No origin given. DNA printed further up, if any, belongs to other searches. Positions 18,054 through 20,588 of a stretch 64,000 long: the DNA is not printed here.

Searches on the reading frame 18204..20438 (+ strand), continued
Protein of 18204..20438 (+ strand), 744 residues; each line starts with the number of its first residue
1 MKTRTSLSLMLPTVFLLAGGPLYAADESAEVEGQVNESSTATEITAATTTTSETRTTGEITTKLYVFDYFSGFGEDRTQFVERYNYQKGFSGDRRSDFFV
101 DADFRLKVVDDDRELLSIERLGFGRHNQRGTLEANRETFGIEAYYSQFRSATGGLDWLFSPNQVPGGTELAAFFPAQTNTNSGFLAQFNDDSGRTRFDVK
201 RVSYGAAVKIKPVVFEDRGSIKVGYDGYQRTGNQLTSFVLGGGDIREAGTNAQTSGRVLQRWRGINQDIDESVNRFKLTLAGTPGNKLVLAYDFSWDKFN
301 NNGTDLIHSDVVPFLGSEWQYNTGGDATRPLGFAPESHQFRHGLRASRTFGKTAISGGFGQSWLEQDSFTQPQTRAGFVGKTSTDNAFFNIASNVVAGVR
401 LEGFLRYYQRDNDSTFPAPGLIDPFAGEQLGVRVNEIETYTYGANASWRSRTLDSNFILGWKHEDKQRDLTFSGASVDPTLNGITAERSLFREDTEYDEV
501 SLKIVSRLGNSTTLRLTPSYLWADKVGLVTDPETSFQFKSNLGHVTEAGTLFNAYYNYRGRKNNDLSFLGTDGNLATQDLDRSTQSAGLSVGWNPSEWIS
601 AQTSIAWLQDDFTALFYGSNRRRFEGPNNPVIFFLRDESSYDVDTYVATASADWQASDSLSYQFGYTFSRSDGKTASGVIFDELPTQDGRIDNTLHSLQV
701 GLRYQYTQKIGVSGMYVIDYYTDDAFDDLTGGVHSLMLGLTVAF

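Call 49: fold_search(model_id=the predicted structure, library=pdb)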
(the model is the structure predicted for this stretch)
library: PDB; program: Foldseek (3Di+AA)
matches with E <= 10: 785; with E <= 0.001: 375
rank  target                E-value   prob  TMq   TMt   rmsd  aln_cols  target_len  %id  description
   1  6r2q_B                9.5e-20  1.00  0.58  0.66   7.6       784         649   12  Structure of the Mtr complex (released 2020-04-22)
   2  9a2z_MODEL_1_A        1.6e-10  1.00  0.35  0.35  15.6       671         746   10  Model of E. coli FepA by in-cell photo-crosslinking MS and deep learning (released 2023-02-24)
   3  5out                  8.7e-10  1.00  0.33  0.34  15.7       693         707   11  CRYSTAL STRUCTURE OF THE FERRIC ENTEROBACTIN RECEPTOR (PFEA) MUTANT (G324V) FROM PSEUDOMONAS AERUGINOSA (released 2018-09-05)
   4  5mzs                  1.1e-09  1.00  0.33  0.35  15.8       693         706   11  Crystal structure of the ferric enterobactin receptor (PfeA) mutant (R480A_Q482A) from Pseudomonas aeruginosa (released 2018-02-14)
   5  5fp2_B                1.2e-09  1.00  0.37  0.49  10.2       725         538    9  Crystal structure of the siderophore receptor PirA from Pseudomonas aeruginosa (released 2015-12-09)
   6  5m9b                  1.7e-09  1.00  0.40  0.42  11.8       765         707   10  Crystal structure of the ferric enterobactin receptor (PfeA) from Pseudomonas aeruginosa (released 2018-02-21)
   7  1nqg                  2.0e-09  1.00  0.39  0.48  11.3       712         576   10  OUTER MEMBRANE COBALAMIN TRANSPORTER (BTUB) FROM E. COLI, WITH BOUND CALCIUM (released 2003-04-29)
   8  2hdi_A                3.7e-09  1.00  0.34  0.41  10.1       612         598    9  Crystal structure of the Colicin I receptor Cir from E.coli in complex with receptor binding domain of Colicin Ia. (released 2007-05-08)
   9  6bpm_A                4.5e-09  1.00  0.38  0.40  16.7       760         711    9  The crystal structure of the Ferric-Catecholate import receptor Fiu from K12 E. coli: Closed form (C21) (released 2018-11-28)
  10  1fep                  4.5e-09  1.00  0.38  0.41  14.9       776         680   10  FERRIC ENTEROBACTIN RECEPTOR (released 1999-01-13)
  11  4rdr                  8.7e-09  1.00  0.40  0.41  11.9       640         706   12  Structure of the bacterial Zn-transporter ZnuD from Neisseria meningitidis (locked conformation bound to zinc and cadmiu (released 2015-08-19)
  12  6q5e                  1.1e-08  1.00  0.41  0.43  11.2       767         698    9  Crystal structure of the ferric enterobactin receptor from Pseudomonas aeruginosa (PfeA) in complex with enterobactin (released 2019-01-16)
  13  6r1f                  1.2e-08  1.00  0.41  0.44  11.4       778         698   10  Crystal structure of the ferric enterobactin receptor mutant R480A from Pseudomonas aeruginosa (PfeA) in complex with en (released 2019-04-10)
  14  5fok_A                1.2e-08  1.00  0.38  0.42  16.8       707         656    8  Crystal structure of the siderophore receptor PiuA from Pseudomonas aeruginosa (released 2016-05-11)
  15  5nc4                  1.2e-08  1.00  0.41  0.43  12.0       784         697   10  Crystal structure of the ferric enterobactin receptor (PfeA) in complex with protochelin from Pseudomonas aeruginosa (released 2018-03-21)
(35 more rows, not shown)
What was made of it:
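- Closest known: MtrCAB with CymA of Shewanella. Same: The model of g4 has MtrB as its best structural match (call 49).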

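Call 56: search_protein_families(library=pfam, proteins=[L011:3053-4225:+, L011:3844-5979:+, L011:5948-6493:+, L011:12752-14086:+, L011:14292-14684:+, L011:14716-16866:+, L034:2430-3770:+], max_evalue=0.001)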
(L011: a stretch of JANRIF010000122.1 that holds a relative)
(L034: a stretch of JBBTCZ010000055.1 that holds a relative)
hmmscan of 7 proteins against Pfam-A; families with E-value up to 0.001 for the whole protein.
L011:3053-4225:+ (390 aa): 0 families

L011:3844-5979:+ (711 aa): 3 families
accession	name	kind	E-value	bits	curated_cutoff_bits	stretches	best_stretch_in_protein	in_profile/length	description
PF19576.4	Acyltransf_2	-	2.5e-25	89.4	27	1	164-395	35-260/266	Acyltransferase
PF13444.12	Acetyltransf_5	-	1.4e-21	77.5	22.4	1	460-561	1-101/102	Acetyltransferase (GNAT) domain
PF01553.26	Acyltransferase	-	6.4e-07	29.7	23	1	196-326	5-131/132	Acyltransferase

L011:5948-6493:+ (181 aa): 2 families
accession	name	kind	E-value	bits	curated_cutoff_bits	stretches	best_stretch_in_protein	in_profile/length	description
PF12867.12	DinB_2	-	1.7e-10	41.9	24.8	1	29-150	10-126/128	DinB superfamily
PF05163.17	DinB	-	0.00024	21.6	23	1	28-157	19-144/165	DinB family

L011:12752-14086:+ (444 aa): 3 families
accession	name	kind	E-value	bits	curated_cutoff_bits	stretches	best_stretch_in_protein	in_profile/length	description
PF13442.11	Cytochrome_CBB3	-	2.7e-22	79.3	27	2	161-227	7-68/68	Cytochrome C oxidase, cbb3-type, subunit III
PF00034.26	Cytochrom_C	-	1.4e-12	49.2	21.3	0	162-201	6-46/90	Cytochrome c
PF09086.16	DUF1924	-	0.00016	22.4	22.5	0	275-296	23-43/96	Domain of unknown function (DUF1924)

L011:14292-14684:+ (130 aa): 1 family
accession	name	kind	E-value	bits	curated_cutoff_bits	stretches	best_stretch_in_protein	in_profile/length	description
PF00034.26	Cytochrom_C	-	5.3e-07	31.3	21.3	1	46-128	2-87/90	Cytochrome c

L011:14716-16866:+ (716 aa): 5 families
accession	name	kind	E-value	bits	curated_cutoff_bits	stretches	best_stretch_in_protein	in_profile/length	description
PF14522.11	Cytochrome_C7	-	2.3e-12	47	24.8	1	239-302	14-67/67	Cytochrome c7 and related cytochrome c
PF14537.11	Cytochrom_c3_2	-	2.1e-10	41.4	25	1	128-246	4-79/79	Cytochrome c3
PF01292.26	Ni_hydr_CYTB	-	1.4e-08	35.2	30.1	1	451-631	1-159/179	Prokaryotic cytochrome b561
PF09699.15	Paired_CXXCH_1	-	8.1e-08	32.3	20.6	0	265-303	1-38/41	Doubled CXXCH motif (Paired_CXXCH_1)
PF02085.21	Cytochrom_CIII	-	4.4e-06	27.4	22.9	0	295-363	31-86/101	Class III cytochrome C family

L034:2430-3770:+ (446 aa): 1 family
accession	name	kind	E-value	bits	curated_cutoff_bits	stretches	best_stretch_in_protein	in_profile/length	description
PF09459.16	EB_dh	-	8.1e-68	229.4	33.3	1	37-427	2-236/236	Ethylbenzene dehydrogenase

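Call 79: search_protein_representatives(protein=window:18204-20438:+)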
Query: 744 residues. Proteins with E-value up to 0.001 (for the whole library): 93; up to 1e-10: 69; up to 1e-30: 42. The best 93 are listed.
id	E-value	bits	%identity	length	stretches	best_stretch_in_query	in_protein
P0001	0.0e+00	1689.2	100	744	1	1-744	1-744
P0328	1.1e-181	622.5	45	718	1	47-743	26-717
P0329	1.9e-162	558.9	44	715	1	54-744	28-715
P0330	2.9e-151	522.0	40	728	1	45-742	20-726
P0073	2.2e-146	505.8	41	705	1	48-741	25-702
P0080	1.8e-133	463.2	39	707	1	54-741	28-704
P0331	1.1e-127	444.0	38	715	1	52-740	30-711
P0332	4.8e-126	438.6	39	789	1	52-741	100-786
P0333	1.2e-121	424.0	38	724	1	51-743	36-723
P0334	2.7e-119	416.3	38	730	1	51-742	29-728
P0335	1.2e-114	400.9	37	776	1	3-741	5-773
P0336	1.5e-114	400.6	36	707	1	44-741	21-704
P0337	4.4e-114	399.0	40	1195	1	58-741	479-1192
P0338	1.3e-100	354.5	36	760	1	55-742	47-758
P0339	1.6e-96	340.9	34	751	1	60-741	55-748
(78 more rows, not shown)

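Call 80: find_encoding_contigs(protein=P0003, flank=10000, max_places=2)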
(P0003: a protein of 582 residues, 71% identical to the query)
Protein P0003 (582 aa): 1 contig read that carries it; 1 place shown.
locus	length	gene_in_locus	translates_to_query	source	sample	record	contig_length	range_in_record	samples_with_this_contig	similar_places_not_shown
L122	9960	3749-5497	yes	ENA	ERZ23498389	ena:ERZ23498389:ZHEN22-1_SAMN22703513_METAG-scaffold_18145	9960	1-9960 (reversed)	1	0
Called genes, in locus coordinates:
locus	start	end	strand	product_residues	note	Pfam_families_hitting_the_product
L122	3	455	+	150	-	?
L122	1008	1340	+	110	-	-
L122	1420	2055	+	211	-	PF03264:Cytochrom_NNT, PF14537:Cytochrom_c3_2 (faint), PF22113:Mtrc-MtrF_II-IV_dom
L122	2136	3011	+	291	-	PF14522:Cytochrome_C7 (faint), PF02085:Cytochrom_CIII (faint), PF14537:Cytochrom_c3_2 (faint), PF09699:Paired_CXXCH_1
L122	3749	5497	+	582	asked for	PF11854:MtrB_PioB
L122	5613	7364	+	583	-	PF00890:FAD_binding_2, PF01946:Thi4 (weak), PF07992:Pyr_redox_2 (faint), PF02910:Succ_DH_flav_C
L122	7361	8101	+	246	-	PF13085:Fer2_3, PF13187:Fer4_9 (faint), PF13534:Fer4_17 (weak), PF12838:Fer4_7 (weak), PF13183:Fer4_8, PF13237:Fer4_10, PF13484:Fer4_16 (weak)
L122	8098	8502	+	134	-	PF02300:Fumarate_red_C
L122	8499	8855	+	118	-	PF02313:Fumarate_red_D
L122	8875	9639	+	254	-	PF01209:Ubie_methyltran, PF13847:Methyltransf_31, PF08241:Methyltransf_11, PF08242:Methyltransf_12 (weak), PF13649:Methyltransf_25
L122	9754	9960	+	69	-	?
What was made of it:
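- The closest module 1 relative sits next to frdABCD (call 80), which also fits anaerobic respiration. The closest module 1 relative is followed by frdABCD and a UbiE-family methyltransferase gene (call 80).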
